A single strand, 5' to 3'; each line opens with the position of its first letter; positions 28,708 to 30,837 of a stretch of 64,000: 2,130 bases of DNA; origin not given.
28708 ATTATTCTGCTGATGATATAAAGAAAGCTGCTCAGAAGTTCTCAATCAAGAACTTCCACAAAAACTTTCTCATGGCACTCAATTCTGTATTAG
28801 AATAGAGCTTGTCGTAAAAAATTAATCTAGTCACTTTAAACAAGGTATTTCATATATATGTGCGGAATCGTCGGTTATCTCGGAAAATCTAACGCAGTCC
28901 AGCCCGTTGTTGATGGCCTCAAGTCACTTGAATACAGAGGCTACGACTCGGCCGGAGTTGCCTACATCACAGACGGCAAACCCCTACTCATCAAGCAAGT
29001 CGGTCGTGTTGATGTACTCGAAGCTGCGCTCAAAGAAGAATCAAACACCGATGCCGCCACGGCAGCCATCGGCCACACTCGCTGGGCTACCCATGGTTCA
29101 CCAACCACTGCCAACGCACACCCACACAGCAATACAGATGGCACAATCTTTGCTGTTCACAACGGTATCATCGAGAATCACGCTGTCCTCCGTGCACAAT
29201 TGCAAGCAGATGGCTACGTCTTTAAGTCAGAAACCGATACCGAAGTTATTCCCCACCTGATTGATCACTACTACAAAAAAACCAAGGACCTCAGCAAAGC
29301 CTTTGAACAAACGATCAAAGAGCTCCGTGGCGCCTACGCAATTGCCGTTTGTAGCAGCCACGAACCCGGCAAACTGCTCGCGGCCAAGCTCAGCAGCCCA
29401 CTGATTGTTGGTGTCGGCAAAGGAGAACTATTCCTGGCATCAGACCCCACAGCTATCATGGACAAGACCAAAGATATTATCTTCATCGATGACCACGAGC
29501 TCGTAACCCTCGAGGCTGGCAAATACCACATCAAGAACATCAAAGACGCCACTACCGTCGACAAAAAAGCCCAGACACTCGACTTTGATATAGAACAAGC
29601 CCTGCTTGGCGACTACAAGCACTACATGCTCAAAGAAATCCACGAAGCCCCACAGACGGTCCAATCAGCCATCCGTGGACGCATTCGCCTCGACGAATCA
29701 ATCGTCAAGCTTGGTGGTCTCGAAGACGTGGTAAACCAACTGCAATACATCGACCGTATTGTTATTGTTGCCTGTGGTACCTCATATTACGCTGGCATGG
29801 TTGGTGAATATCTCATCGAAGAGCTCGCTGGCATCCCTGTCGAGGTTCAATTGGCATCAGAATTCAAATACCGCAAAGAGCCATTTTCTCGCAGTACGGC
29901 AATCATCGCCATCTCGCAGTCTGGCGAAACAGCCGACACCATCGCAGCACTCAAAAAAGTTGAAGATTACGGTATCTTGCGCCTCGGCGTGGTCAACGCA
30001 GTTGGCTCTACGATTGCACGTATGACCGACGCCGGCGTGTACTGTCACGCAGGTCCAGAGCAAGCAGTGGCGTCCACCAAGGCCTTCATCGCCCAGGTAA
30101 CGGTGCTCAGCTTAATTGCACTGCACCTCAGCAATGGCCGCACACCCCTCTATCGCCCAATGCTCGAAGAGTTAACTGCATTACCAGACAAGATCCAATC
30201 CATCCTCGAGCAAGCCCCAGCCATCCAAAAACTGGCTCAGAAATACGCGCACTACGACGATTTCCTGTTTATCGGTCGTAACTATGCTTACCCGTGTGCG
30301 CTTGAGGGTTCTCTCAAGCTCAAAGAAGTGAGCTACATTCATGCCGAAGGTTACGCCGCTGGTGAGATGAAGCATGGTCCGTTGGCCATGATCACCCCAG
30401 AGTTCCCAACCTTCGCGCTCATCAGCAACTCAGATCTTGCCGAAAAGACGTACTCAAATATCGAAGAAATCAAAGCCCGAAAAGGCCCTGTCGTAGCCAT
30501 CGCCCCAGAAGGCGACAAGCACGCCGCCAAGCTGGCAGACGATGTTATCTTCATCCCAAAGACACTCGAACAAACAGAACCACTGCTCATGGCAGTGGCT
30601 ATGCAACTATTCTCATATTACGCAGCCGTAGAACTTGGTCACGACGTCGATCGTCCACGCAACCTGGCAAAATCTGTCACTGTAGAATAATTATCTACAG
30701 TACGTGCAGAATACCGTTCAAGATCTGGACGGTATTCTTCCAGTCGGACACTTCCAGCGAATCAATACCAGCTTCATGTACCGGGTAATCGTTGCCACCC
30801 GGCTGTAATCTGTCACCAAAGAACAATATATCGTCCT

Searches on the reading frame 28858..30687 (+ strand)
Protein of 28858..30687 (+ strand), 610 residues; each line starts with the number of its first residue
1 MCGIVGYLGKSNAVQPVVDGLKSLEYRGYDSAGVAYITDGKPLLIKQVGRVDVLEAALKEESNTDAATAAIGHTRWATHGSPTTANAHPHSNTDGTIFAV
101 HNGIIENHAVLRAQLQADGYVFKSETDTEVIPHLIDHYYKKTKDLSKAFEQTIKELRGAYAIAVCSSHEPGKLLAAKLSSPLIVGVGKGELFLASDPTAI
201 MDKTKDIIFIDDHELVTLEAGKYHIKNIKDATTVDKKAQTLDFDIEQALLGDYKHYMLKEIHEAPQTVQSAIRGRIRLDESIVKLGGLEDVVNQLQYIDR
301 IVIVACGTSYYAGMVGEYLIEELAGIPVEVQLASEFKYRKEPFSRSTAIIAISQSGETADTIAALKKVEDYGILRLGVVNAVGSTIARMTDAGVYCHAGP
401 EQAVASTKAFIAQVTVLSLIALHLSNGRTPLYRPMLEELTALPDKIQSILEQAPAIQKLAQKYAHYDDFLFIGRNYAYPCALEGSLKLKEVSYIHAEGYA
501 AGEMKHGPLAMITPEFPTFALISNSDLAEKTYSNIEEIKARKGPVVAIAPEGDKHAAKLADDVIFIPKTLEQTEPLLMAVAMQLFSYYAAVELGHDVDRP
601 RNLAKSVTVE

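Call 69: search_protein_families(library=pfam, proteins=[window:28858-30687:+], max_evalue=0.00001)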
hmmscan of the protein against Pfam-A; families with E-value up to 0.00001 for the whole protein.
window:28858-30687:+ (610 aa): 3 families
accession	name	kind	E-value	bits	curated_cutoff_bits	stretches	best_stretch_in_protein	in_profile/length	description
PF01380.27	SIS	-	6.2e-49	165.6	25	2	299-421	6-129/131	SIS domain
PF13522.11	GATase_6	-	1e-21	77.7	27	1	67-196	10-130/130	Glutamine amidotransferase domain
PF13537.11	GATase_7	-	2e-16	60.6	25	1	84-201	10-122/123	Glutamine amidotransferase domain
